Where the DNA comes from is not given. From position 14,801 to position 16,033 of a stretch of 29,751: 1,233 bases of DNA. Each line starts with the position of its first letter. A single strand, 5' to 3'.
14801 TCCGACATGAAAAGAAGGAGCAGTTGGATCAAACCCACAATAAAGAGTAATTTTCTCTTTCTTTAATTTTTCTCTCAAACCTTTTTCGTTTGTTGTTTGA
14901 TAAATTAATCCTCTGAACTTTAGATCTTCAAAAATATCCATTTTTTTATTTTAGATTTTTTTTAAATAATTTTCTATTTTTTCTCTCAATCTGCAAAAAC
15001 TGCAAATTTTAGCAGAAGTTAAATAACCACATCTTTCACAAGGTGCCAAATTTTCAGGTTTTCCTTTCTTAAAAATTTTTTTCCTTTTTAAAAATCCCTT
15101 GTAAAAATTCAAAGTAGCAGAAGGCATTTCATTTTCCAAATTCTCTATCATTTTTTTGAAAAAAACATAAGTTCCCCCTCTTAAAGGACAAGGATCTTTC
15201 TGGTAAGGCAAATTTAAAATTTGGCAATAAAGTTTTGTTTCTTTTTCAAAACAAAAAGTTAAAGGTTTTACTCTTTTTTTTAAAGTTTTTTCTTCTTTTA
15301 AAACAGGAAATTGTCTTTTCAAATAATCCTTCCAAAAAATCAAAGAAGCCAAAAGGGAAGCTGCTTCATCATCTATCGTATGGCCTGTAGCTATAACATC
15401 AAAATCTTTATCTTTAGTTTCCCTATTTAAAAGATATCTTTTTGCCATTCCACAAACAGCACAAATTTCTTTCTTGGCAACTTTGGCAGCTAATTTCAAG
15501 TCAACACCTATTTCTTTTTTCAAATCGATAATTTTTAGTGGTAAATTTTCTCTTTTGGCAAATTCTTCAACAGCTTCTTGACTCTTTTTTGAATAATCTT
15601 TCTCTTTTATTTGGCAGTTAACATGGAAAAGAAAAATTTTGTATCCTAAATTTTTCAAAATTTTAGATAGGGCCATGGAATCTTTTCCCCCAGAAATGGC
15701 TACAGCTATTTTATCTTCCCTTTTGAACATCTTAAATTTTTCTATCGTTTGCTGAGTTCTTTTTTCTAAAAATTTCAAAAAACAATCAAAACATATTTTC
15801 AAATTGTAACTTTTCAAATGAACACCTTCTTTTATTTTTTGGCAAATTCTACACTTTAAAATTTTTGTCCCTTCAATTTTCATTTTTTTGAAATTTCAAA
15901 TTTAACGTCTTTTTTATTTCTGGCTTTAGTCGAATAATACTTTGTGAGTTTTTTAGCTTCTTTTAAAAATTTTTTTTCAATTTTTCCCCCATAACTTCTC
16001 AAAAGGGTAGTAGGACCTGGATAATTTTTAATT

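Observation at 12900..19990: Fe-S-sensing regulon that bundles three Fe-S-type tRNA thiolases with their sulfur and cluster supply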

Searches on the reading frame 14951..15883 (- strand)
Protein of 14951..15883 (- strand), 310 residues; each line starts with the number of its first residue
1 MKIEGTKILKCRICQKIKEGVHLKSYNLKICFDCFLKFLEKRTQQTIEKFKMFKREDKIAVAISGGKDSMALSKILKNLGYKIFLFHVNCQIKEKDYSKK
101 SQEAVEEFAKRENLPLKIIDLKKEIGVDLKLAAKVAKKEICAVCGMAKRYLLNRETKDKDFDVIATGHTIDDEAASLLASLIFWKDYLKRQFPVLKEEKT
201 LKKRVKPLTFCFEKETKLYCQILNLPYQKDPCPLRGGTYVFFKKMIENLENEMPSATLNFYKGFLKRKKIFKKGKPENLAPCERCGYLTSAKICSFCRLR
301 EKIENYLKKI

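Call 5: search_protein_families(library=pfam, proteins=[window:14951-15883:-], max_evalue=0.01)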
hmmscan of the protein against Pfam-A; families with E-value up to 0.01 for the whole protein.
window:14951-15883:- (310 aa): 7 families
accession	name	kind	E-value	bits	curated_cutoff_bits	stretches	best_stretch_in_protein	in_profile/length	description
PF01171.26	ATP_bind_3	-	2.7e-14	53.8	27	1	58-231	1-167/182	PP-loop family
PF01507.26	PAPS_reduct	-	7.6e-06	26.5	22.5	1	59-228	2-157/175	Phosphoadenosine phosphosulfate reductase domain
PF03054.22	tRNA_Me_trans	-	4.5e-05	23.6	20.6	1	58-213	2-174/202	tRNA methyl transferase HUP domain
PF16503.10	zn-ribbon_14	-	0.00013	21.8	34.9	1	282-299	3-20/32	Zinc-ribbon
PF24167.1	DUF7411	-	0.0016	18.5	28.7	1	58-176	2-111/194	Family of unknown function (DUF7411)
PF06508.19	QueC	-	0.0019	18.2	22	1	60-126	3-67/210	Queuosine biosynthesis protein QueC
PF02132.21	RecR_ZnF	-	0.0066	16.7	22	1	281-298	3-20/21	RecR, Cys4-zinc finger domain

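Call 6: search_protein_families(library=ncbifam, proteins=[window:14951-15883:-], max_evalue=0.01)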
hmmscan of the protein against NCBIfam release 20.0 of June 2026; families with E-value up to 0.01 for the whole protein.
window:14951-15883:- (310 aa): 12 families
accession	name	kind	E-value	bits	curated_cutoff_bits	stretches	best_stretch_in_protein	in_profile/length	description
NF049949.1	tRNAsynTtuAPyrococ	equivalog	3.6e-69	233.1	450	1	9-299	1-289/292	tRNA-5-methyluridine(54) 2-sulfurtransferase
NF047749.1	tRNAThiolNcsA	equivalog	3.9e-25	88.6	500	1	20-304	10-320/322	tRNA 2-thiolation protein NcsA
NF007972.0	PRK10696.1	equivalog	1.6e-23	83.4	272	1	35-259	20-243/295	tRNA 2-thiocytidine(32) synthetase TtcA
TIGR02432.1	lysidine_TilS_N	equivalog_domain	2.1e-17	63.7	93.6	1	58-231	1-171/189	tRNA lysidine(34) synthetase TilS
TIGR00269.1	TIGR00269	hypoth_equivalog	2.8e-15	56.5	62.75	1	203-303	2-104/104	TIGR00269 family protein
NF001138.1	PRK00143.1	equivalog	3.9e-07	29.3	284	1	58-219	1-174/345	tRNA 2-thiouridine(34) synthase MnmA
TIGR00268.2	TIGR00268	equivalog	2.7e-06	26.9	150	1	52-173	9-124/259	ATP-dependent sacrificial sulfur transferase LarE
NF011155.0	PRK14561.1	equivalog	0.00028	20.6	207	1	58-177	2-111/195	hypothetical protein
TIGR01536.1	asn_synth_AEB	equivalog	0.00039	19.6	267.1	1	55-171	251-365/517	asparagine synthase (glutamine-hydrolyzing)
TIGR00884.1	guaA_Cterm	equivalog_domain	0.002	17.5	338.75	1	44-226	4-179/310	glutamine-hydrolyzing GMP synthase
NF006222.0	PRK08349.1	subfamily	0.006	16.5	251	1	60-186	4-131/198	hypothetical protein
NF011258.0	PRK14664.1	equivalog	0.0087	15.2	680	0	54-172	3-120/362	tRNA 2-thiouridine(34) synthase MnmA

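Call 32: search_solved_structures(query=window:14951-15883:-, max_evalue=0.001, show_alignments=2)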
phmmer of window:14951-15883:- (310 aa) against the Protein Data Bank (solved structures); distinct sequences matched with E-value up to 0.001: 7.
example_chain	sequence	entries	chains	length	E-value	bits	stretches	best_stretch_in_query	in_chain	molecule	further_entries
5b4e_A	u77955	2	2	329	1.8e-58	201.6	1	10-307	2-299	Sulfur Transferase TtuA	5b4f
5gha_A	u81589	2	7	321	1.8e-58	201.6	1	10-308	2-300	Sulfur Transferase TtuA | tRNA-5-methyluridine(54) 2-sulfurtransferase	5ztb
5mko_A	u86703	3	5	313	6.4e-55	189.9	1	9-299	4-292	TtuA PH0300 | PH0300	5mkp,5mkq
3vrh_A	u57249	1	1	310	1.7e-54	188.5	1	9-299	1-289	Putative uncharacterized protein PH0300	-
6scy_B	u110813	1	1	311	5.2e-28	101.6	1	9-300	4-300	[4Fe-4S]-dependent U34-ARNt thiolase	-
6scy_A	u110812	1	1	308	5.7e-28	101.5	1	9-299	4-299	[4Fe-4S]-dependent U34-ARNt thiolase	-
1wy5_A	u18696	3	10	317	2.3e-06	30.5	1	50-225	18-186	Hypothetical UPF0072 protein AQ_1887 | tRNA(Ile)-lysidine synthase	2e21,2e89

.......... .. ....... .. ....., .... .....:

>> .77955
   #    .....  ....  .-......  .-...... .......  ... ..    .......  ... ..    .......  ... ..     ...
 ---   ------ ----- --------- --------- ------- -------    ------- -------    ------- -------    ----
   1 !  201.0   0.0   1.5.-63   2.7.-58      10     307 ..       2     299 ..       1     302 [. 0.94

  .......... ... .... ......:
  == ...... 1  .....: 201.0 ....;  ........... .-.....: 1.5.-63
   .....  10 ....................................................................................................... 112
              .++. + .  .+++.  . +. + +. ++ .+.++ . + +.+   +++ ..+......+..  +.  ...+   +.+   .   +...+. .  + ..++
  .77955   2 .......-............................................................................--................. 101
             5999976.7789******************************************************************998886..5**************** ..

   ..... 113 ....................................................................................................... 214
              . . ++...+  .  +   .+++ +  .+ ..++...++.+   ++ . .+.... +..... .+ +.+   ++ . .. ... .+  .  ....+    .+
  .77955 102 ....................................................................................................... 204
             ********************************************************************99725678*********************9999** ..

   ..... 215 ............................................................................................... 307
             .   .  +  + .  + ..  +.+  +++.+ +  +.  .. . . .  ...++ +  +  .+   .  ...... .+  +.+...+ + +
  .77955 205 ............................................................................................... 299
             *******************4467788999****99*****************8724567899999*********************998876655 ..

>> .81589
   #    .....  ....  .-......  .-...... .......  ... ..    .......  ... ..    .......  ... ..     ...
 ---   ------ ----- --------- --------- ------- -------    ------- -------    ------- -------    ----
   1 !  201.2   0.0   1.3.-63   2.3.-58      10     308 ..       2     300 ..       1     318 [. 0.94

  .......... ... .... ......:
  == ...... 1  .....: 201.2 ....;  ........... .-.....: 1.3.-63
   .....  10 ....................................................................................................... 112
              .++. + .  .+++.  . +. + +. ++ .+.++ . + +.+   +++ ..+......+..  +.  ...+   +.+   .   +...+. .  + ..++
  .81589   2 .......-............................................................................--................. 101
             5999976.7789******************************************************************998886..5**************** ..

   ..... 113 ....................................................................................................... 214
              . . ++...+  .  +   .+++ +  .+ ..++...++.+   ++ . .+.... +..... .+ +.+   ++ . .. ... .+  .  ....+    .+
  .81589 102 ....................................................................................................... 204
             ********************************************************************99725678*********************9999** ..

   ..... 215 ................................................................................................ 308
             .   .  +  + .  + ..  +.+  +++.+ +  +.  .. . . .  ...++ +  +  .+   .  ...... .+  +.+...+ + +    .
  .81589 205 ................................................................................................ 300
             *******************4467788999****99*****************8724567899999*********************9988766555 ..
